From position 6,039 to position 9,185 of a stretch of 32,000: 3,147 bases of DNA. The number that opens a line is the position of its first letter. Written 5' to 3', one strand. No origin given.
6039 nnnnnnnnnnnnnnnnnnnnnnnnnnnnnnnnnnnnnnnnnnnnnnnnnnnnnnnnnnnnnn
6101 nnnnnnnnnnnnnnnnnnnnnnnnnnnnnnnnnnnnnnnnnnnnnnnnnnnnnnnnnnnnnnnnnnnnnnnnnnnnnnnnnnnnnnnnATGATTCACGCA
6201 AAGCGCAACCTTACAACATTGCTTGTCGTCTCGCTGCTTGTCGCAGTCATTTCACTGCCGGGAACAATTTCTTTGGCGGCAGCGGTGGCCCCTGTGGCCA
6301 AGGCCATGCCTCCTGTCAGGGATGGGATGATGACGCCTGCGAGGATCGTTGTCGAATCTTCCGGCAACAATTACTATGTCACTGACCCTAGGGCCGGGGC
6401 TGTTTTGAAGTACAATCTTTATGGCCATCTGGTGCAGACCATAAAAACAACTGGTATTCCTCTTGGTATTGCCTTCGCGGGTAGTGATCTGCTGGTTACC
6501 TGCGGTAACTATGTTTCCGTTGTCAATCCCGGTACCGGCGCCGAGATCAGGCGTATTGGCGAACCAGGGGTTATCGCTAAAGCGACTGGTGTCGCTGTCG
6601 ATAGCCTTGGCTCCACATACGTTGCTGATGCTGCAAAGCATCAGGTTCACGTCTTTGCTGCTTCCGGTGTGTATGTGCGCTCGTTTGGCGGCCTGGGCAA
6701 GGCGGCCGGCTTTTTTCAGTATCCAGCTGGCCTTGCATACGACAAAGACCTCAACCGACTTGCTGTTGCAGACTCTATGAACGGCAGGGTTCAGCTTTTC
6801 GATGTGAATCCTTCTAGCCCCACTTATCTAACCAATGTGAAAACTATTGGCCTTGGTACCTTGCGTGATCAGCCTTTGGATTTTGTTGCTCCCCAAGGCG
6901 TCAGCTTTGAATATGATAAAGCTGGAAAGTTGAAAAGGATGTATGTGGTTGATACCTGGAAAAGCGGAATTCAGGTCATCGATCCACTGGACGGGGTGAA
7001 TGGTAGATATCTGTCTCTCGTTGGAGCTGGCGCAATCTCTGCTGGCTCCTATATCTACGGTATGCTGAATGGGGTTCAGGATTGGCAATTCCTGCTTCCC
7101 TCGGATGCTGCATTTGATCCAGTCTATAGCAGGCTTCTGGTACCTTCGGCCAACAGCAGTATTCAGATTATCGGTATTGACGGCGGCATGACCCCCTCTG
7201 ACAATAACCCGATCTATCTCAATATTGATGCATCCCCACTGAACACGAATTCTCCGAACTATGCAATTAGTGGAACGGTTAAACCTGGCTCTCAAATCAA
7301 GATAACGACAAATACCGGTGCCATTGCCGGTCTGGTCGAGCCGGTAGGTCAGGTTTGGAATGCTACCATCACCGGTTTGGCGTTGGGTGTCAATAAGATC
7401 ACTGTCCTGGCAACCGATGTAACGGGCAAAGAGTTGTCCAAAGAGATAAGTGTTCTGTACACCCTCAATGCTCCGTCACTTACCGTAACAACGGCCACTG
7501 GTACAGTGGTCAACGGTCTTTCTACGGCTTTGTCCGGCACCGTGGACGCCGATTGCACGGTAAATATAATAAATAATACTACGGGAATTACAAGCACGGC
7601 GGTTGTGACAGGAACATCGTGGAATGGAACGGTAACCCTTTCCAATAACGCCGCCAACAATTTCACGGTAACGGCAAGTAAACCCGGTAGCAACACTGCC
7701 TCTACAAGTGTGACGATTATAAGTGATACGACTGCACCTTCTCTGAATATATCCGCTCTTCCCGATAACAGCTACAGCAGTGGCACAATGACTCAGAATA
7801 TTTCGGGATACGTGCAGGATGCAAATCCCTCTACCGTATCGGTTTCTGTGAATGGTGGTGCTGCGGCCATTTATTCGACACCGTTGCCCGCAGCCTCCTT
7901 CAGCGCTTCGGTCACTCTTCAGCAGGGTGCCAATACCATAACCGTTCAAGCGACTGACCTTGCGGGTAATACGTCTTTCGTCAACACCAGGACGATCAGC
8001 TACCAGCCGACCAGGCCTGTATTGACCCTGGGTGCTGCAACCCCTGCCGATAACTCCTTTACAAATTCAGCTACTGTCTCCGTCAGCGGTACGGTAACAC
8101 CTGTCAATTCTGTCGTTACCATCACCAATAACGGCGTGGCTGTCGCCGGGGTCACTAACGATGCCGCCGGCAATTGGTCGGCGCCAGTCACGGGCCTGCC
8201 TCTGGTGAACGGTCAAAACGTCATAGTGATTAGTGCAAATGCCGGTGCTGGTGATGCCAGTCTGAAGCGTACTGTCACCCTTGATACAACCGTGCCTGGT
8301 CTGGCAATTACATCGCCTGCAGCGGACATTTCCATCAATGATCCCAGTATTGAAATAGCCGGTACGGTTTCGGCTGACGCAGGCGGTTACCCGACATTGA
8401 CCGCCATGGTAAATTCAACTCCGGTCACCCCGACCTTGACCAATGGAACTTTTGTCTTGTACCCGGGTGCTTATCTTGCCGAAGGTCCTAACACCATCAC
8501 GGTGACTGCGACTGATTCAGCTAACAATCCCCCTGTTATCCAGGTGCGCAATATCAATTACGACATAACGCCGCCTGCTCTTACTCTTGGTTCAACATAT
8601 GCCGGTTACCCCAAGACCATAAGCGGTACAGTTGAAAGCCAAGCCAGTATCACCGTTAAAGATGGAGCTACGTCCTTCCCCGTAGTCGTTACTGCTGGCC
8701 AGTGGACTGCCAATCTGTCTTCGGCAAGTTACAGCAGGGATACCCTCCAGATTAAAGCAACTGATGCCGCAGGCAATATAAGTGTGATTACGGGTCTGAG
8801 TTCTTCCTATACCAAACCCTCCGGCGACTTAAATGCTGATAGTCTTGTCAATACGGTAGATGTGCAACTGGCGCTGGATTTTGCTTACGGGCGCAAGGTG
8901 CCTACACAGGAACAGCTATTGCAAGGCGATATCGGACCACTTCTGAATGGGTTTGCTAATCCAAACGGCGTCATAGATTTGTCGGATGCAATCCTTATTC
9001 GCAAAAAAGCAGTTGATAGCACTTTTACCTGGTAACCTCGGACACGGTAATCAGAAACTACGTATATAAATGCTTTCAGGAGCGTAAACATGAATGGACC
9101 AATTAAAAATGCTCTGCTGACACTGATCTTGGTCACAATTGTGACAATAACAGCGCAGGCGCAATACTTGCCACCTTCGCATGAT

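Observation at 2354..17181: Candidate self-contained system: heme-sensing kinase, sigma-54 regulator, sigma-54 promoter, NHL/Ig/dockerin scaffold and two giant multiheme cytochromes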

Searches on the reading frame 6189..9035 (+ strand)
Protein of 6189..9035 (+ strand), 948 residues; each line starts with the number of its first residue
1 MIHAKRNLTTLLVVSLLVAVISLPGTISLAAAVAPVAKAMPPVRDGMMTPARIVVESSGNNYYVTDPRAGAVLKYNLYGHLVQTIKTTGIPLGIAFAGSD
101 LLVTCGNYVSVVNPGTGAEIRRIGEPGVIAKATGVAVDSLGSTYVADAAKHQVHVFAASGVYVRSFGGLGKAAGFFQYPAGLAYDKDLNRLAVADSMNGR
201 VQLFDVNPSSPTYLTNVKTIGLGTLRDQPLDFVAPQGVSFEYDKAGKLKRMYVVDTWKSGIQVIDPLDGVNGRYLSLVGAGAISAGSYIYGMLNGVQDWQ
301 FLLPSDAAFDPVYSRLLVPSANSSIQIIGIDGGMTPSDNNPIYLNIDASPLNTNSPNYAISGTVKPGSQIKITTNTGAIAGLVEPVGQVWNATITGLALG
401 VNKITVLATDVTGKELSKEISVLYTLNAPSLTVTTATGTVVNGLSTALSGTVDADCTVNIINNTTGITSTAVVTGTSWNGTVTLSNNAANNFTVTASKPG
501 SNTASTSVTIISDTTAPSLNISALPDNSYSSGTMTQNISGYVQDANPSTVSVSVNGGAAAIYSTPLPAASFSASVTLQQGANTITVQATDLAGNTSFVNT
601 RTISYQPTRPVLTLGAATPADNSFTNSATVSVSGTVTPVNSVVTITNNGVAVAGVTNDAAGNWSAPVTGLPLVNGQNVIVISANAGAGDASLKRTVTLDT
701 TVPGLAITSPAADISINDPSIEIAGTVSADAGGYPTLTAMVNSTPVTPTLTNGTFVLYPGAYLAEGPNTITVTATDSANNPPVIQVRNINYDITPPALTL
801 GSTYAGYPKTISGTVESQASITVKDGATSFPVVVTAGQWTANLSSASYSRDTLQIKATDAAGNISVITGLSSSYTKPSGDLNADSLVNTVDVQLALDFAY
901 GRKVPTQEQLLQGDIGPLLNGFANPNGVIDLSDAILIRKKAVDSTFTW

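Call 7: search_protein_families(library=pfam, proteins=[window:6189-9035:+], max_evalue=0.01)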
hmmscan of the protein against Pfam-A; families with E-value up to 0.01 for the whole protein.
window:6189-9035:+ (948 aa): 7 families
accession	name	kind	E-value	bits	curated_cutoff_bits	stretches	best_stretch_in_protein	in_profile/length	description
PF09136.16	Glucodextran_B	-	1.1e-25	89.8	27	3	517-604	1-80/83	Glucodextranase, domain B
PF01436.27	NHL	-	5.9e-13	48.6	20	2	176-202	1-26/28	NHL repeat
PF19077.6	Big_13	-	1.3e-11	45.3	27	1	539-599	32-94/102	Bacterial Ig-like domain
PF17936.7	Big_6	-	4.3e-10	40.1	27.6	1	809-866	15-75/83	Bacterial Ig domain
PF17170.10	DUF5128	-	4.5e-06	26.5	22.9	1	143-210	56-123/321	6-bladed beta-propeller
PF08450.18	SGL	-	0.00072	19.7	26.3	0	136-212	92-169/246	SMP-30/Gluconolactonase/LRE-like region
PF06739.17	SBBP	-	0.0072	16.7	20.5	0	120-146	3-29/38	Beta-propeller repeat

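Call 11: find_encoding_contigs(protein=window:6189-9035:+, flank=10000, max_places=6)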
Protein window:6189-9035:+ (948 aa): 3 contigs read that carry it; 3 places shown.
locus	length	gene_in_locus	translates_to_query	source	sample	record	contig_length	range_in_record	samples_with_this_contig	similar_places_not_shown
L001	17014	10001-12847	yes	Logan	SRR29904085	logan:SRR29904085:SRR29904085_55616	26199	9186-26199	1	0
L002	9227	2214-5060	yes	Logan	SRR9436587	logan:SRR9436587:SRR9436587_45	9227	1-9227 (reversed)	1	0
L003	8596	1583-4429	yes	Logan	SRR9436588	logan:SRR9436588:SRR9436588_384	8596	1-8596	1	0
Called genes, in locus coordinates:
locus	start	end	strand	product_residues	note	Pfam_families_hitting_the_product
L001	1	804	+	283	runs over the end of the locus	PF01177:Asp_Glu_race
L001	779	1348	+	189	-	PF10646:Germane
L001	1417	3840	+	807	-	PF02574:S-methyl_trans, PF00809:Pterin_bind, PF03599:CdhD (weak), PF02607:B12-binding_2, PF02310:B12-binding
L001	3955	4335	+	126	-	-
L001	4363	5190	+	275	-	PF00456:Transketolase_N, PF13292:DXP_synthase_N, PF00676:E1_dh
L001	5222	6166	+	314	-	PF02779:Transket_pyr, PF02780:Transketolase_C, PF22613:Transketolase_C_1 (weak)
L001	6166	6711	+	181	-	-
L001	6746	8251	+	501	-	PF00672:HAMP, PF00512:HisKA, PF02518:HATPase_c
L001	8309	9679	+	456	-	PF00072:Response_reg, PF00158:Sigma54_activat, PF14532:Sigma54_activ_2, PF07724:AAA_2 (weak), PF07728:AAA_5 (weak), PF25601:AAA_lid_14, PF02954:HTH_8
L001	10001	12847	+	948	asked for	PF01436:NHL (faint), PF17170:DUF5128 (faint), PF17936:Big_6 (faint), PF19077:Big_13 (faint), PF09136:Glucodextran_B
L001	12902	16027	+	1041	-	PF02085:Cytochrom_CIII (faint), PF09699:Paired_CXXCH_1 (faint), PF14537:Cytochrom_c3_2 (faint), PF14522:Cytochrome_C7 (weak), PF09698:GSu_C4xC__C2xCH (weak)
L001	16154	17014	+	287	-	?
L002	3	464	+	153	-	?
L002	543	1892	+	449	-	PF00072:Response_reg, PF00158:Sigma54_activat, PF14532:Sigma54_activ_2, PF07724:AAA_2 (weak), PF07728:AAA_5 (weak), PF25601:AAA_lid_14, PF02954:HTH_8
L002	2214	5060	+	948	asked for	PF01436:NHL (faint), PF17170:DUF5128 (faint), PF17936:Big_6 (faint), PF19077:Big_13 (faint), PF09136:Glucodextran_B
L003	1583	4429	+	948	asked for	PF01436:NHL (faint), PF17170:DUF5128 (faint), PF17936:Big_6 (faint), PF19077:Big_13 (faint), PF09136:Glucodextran_B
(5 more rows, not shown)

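Call 13: search_protein_families(library=ncbifam, proteins=[window:6189-9035:+], max_evalue=0.01)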
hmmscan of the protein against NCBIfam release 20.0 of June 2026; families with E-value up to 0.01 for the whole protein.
window:6189-9035:+ (948 aa): 3 families
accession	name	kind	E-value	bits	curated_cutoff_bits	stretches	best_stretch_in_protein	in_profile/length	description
NF033510.3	Ca_tandemer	repeat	1.6e-23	82.9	50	5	803-864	27-95/96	Ca2+-stabilized repeat-containing adhesin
NF035926.1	scyF_NHL_VPEP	equivalog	1.7e-17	63.7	350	1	133-285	155-290/376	scytonemin biosynthesis PEP-CTERM protein ScyF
NF047446.1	barrel_OmpL47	domain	2.7e-07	30.9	40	1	575-603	38-66/68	OmpL47-type beta-barrel domain-containing protein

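Call 23: find_homologous_proteins(query=window:6189-9035:+, max_evalue=1e-10)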
Query window:6189-9035:+ (948 aa): 39 proteins with E <= 1e-10 among 8000 candidates.
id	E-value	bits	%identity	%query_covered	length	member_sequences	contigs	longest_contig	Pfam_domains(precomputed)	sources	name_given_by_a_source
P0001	0.0e+0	1951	97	100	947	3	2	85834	PF01436.28,PF09136.17,PF19077.7,PF17936.8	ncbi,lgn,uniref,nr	ncbi:hypothetical protein [Geotalea toluenoxydans]|uniref:hypothetical protein n=1 Tax=Geotalea tolu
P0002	0.0e+0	1426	72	100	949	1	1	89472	PF17170.11,PF01436.28,PF09136.17,PF19077.7,PF17936.8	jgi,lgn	jgi:hypothetical protein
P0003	0.0e+0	1076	59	100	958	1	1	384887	PF01436.28,PF09136.17,PF19077.7,PF17936.8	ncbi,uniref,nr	ncbi:hypothetical protein [Geotalea sp. SG265]|uniref:hypothetical protein n=1 Tax=Geotalea sp. SG26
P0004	3.4e-243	828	51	99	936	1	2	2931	PF01436.28,PF09136.17,PF19077.7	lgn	-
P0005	4.8e-238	811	49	100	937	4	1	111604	PF01436.28,PF09136.17,PF19077.7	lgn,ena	-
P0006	1.6e-229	783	48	100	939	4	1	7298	PF01436.28,PF09136.17,PF19077.7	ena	-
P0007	7.2e-229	781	48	100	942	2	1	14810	PF01436.28,PF09136.17,PF19077.7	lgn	-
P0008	6.3e-225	768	48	100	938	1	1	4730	PF01436.28,PF09136.17,PF19077.7,PF17936.8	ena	-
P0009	7.1e-222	758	47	100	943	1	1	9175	PF13750.13,PF01436.28,PF09136.17,PF19077.7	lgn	-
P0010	3.4e-196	673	46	100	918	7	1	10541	PF17170.11,PF01436.28,PF09136.17,PF19077.7,PF17936.8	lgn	-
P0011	4.2e-171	590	43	99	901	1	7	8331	PF27332.1,PF17170.11,PF01436.28,PF09136.17,PF19077.7,PF17936.8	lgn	-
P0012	7.5e-170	585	42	98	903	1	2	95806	PF27332.1,PF17170.11,PF13750.13,PF01436.28,PF09136.17,PF19077.7,PF17936.8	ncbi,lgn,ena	-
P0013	2.4e-166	574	41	99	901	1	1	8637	PF27332.1,PF17170.11,PF01436.28,PF09136.17,PF08450.19,PF19077.7,PF17936.8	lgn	-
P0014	6.7e-142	493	39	99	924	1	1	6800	PF27332.1,PF01436.28,PF09136.17,PF19077.7,PF17936.8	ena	-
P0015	6.3e-119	417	35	97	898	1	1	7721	PF17170.11,PF01436.28,PF09136.17,PF19077.7,PF17936.8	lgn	-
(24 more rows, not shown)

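Call 25: find_related_loci(query=A1, collection=genome_contigs, flank=10000)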
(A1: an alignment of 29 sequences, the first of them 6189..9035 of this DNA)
Query A1 (948 aa) in genome_contigs; peptide patterns used: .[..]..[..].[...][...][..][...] (x = any residue, [..] = any of these).
68 stretches matched a pattern; 64 encode a relative of the query (tblastn E <= 1e-3); 64 distinct loci.
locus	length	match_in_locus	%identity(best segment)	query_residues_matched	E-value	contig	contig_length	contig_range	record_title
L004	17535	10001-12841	97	1-948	0e+0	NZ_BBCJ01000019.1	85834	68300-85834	Geotalea toluenoxydans JCM 15764, whole genome shotgun sequence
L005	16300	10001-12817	48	1-948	0e+0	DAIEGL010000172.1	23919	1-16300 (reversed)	MAG TPA_asm: Geobacter sp. isolate clean984 k141_1524138, whole genome shotgun sequence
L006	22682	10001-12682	43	2-942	1e-178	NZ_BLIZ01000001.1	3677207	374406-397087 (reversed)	Geobacter sp. AOG1 scaffold1, whole genome shotgun sequence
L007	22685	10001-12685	42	2-942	2e-170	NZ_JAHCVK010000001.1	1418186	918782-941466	Geomobilimonas luticola strain JCM 17780 NODE_1_length_1418186_cov_221.788490, whole genome shotgun sequence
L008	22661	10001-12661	42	11-942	1e-167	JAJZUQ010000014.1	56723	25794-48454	MAG: Deltaproteobacteria bacterium isolate SKS4.bin43 NODE_853_length_56723_cov_2.342533, whole genome shotgun sequence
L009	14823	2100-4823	40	1-942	7e-166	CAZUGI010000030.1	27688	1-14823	MAG TPA_asm: uncultured Geobacter sp. isolate SRP302447_co1_259 genome assembly, contig: NODE_4643_length_27688_cov_9.28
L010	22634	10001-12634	42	15-942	1e-161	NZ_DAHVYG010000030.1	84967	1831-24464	MAG: Geobacter sp. isolate clean785 k141_273005, whole genome shotgun sequence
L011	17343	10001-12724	39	12-948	4e-156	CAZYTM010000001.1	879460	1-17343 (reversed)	MAG TPA_asm: uncultured Geobacteraceae bacterium isolate SRP302447_co2_358 genome assembly, contig: NODE_12_length_87946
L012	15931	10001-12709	39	1-942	2e-151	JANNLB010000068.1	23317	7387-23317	MAG: Geobacter sp. isolate SOY_38_metabat_25 SOY_38_k141_404765, whole genome shotgun sequence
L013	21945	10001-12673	38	4-942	2e-146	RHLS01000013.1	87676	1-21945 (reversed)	MAG: Desulfuromonadales bacterium isolate GT-UBC1 NODE_31_length_87676_cov_48.689_ID_405151, whole genome shotgun sequen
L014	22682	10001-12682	39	1-942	3e-145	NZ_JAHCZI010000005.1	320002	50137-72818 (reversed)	Geobacter hydrogenophilus strain DSM 13691 NODE_5_length_320002_cov_237.376016, whole genome shotgun sequence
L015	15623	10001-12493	40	1-868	4e-141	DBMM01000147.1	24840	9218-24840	MAG TPA_asm: Geobacter sp. UBA698 UBA698_contig_1331, whole genome shotgun sequence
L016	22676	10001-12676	39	1-942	3e-138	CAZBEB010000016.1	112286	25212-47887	MAG TPA_asm: uncultured Geobacter sp. isolate binchicken_co269_196 genome assembly, contig: NODE_175_length_112286_cov_7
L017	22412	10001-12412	39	30-868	3e-133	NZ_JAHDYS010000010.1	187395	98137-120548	Pelotalea chapellei strain DSM 13688 NODE_10_length_187395_cov_225.049285, whole genome shotgun sequence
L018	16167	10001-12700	38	1-942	2e-144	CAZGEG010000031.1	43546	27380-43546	MAG TPA_asm: uncultured Geobacter sp. isolate SRP302447_co2_789 genome assembly, contig: NODE_2464_length_43546_cov_250.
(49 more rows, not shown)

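Call 42: search_solved_structures(query=window:6189-9035:+, max_evalue=0.01)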
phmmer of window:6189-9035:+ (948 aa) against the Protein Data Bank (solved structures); distinct sequences matched with E-value up to 0.01: 19.
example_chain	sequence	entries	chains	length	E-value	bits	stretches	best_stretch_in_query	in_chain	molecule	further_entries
6d69_A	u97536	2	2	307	1.8e-34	122.5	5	134-208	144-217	NHL Repeat Region of D. melanogaster Thin | Thin, isoform D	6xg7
8j72_A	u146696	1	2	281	1e-24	90.3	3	126-205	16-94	E3 ubiquitin-protein ligase TRIM71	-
9jur_A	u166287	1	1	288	1.1e-24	90.2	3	108-205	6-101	E3 ubiquitin-protein ligase TRIM71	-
7qrx_A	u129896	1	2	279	2.2e-24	89.2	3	126-205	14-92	E3 ubiquitin-protein ligase TRIM71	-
6fpt_A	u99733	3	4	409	1.1e-20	76.9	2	126-206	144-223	E3 ubiquitin-protein ligase TRIM71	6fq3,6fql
7qrw_A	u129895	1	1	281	4.1e-15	58.5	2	135-215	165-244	Isoform 4 of Tripartite motif-containing protein 3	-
7b2r_A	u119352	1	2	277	5.6e-13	51.4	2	135-215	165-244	Tripartite motif-containing protein 2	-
7qrv_A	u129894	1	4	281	5.8e-13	51.4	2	135-215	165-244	Tripartite motif-containing protein 2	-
7b96_A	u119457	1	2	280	5.9e-13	51.3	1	135-215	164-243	Isoform 2 of Tripartite motif-containing protein 2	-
4zlr_A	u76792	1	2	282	1.7e-08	36.6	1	47-199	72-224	Brain tumor protein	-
1q7f_A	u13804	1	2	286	1.7e-08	36.6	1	47-199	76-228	brain tumor CG10719-PA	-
5ex7_A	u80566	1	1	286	1.7e-08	36.6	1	47-199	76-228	Brain tumor protein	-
7djm_A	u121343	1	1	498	8.1e-08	34.3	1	174-322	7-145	Protein SUPPRESSOR OF QUENCHING 1, chloroplastic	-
7djl_C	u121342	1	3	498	8.3e-08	34.3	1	174-322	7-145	Protein SUPPRESSOR OF QUENCHING 1, chloroplastic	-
7djk_A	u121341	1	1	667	3.5e-07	32.2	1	176-322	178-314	Protein SUPPRESSOR OF QUENCHING 1, chloroplastic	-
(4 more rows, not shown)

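Call 48: search_protein_families(library=pfam, alignment_id=A1, max_evalue=0.01)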
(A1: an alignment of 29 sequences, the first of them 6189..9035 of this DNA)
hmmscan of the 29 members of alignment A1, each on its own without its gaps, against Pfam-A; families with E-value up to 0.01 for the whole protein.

A. member 1, window:6189-9035:+ (948 aa): 7 families
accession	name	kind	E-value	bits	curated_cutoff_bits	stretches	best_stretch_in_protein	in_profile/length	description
PF09136.16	Glucodextran_B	-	1.1e-25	89.8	27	3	517-604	1-80/83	Glucodextranase, domain B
PF01436.27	NHL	-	5.9e-13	48.6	20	2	176-202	1-26/28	NHL repeat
PF19077.6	Big_13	-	1.3e-11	45.3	27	1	539-599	32-94/102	Bacterial Ig-like domain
PF17936.7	Big_6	-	4.3e-10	40.1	27.6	1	809-866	15-75/83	Bacterial Ig domain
PF17170.10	DUF5128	-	4.5e-06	26.5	22.9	1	143-210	56-123/321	6-bladed beta-propeller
PF08450.18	SGL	-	0.00072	19.7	26.3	0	136-212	92-169/246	SMP-30/Gluconolactonase/LRE-like region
PF06739.17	SBBP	-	0.0072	16.7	20.5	0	120-146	3-29/38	Beta-propeller repeat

B. families by the number of members that match (of 29 scanned): 25 families
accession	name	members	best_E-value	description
PF09136.16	Glucodextran_B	29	6.9e-50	Glucodextranase, domain B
PF01436.27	NHL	29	6.6e-17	NHL repeat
PF19077.6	Big_13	27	4.4e-26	Bacterial Ig-like domain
PF17936.7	Big_6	26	1.9e-22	Bacterial Ig domain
PF08450.18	SGL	21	3.4e-07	SMP-30/Gluconolactonase/LRE-like region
PF17170.10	DUF5128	16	8.5e-14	6-bladed beta-propeller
PF13750.12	Big_3_3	12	2.7e-07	Bacterial Ig-like domain (group 3)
PF22701.2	Mala_s_1-like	9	6.3e-06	Mal s 1 allergenic protein-like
PF16403.11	Bact_surface_Ig-like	9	8.7e-06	Bacterial surface protein, Ig-like domain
PF01731.26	Arylesterase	8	2.5e-05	Arylesterase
PF00404.24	Dockerin_1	6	4.8e-05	Dockerin type I domain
PF13754.12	Big_3_4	6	0.00016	Domain of unknown function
PF12733.13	Cadherin-like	5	0.00017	Cadherin-like beta sandwich domain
PF07495.19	Y_Y_Y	5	0.00058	Y_Y_Y domain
PF06739.17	SBBP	4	7.4e-07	Beta-propeller repeat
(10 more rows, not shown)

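Call 89: predict_structure(alignment_id=A1)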
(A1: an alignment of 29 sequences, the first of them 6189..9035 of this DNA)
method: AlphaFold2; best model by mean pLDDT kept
length: 948 residues; sequences in the alignment: 29
mean_pLDDT: 85.3   pTM: 0.51
mean pLDDT of the five models: 85.3, 85.2, 85.1, 84.7, 84.4
residues with pLDDT >= 90: 414; 70-90: 451; 50-70: 49; < 50: 34
segments of 3 or more residues with pLDDT < 50: 1-30, 337-340
pLDDT, mean of each block of 10 residues (from residue 1): 38 41 36 74 77 88 89 88 88 91 92 90 85 91 92 91 91 91 91 92 83 78 76 91 85 89 87 82 73 63 89 88 85 56 74 85 81 84 78 86 86 78 85 90 92 92 91 92 92 89 90 92 91 88 90 88 80 88 94 93 90 90 91 91 91 88 87 91 82 91 91 89 92 90 92 91 89 86 89 92 78 89 89 87 86 91 91 79 89 93 88 83 82 91 83
secondary structure, 60 per line:
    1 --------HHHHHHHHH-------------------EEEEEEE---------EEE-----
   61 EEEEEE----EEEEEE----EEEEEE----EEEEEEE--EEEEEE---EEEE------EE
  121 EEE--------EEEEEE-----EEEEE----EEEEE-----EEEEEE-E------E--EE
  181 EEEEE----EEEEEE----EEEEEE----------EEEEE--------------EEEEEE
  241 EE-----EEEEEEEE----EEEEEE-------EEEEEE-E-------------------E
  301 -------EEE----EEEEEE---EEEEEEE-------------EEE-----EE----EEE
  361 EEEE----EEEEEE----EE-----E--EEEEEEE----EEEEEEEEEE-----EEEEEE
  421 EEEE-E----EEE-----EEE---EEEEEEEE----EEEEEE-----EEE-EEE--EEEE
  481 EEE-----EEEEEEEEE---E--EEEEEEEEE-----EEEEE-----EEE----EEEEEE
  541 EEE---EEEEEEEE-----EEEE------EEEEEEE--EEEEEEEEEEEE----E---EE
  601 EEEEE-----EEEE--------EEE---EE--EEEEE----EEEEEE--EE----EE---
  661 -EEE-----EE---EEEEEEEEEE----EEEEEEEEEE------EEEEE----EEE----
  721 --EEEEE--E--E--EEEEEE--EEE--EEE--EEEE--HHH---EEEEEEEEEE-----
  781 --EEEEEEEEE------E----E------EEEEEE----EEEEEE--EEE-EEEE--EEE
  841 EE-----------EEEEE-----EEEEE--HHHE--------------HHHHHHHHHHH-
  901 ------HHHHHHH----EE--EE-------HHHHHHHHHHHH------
elements in order (helices of 4 or more, strands of 3 or more residues): H9-17 E37-43 E53-55 E61-66 E71-76 E81-86 E91-97 E100-105 E109-112 E119-123 E132-137 E143-147 E152-156 E162-167 E179-185 E190-195 E200-205 E216-220 E235-242 E248-255 E260-265 E273-278 E308-310 E315-320 E324-330 E344-346 E358-364 E369-374 E389-395 E400-409 E415-424 E431-433 E439-441 E445-452 E457-462 E468-470 E472-474 E477-483 E489-497 E504-512 E518-522 E528-530 E535-543 E547-554 E560-563 E570-576 E579-590 E599-605 E611-614 E623-625 E633-637 E642-647 E662-664 E675-684 E689-698 E705-709 E714-716 E723-727 E736-741 E744-746 E749-751 E754-757 E766-775 E783-791 E810-815 E820-825 E828-830 E832-835 E838-842 E854-858 E864-868 H889-899 H907-913 H931-942
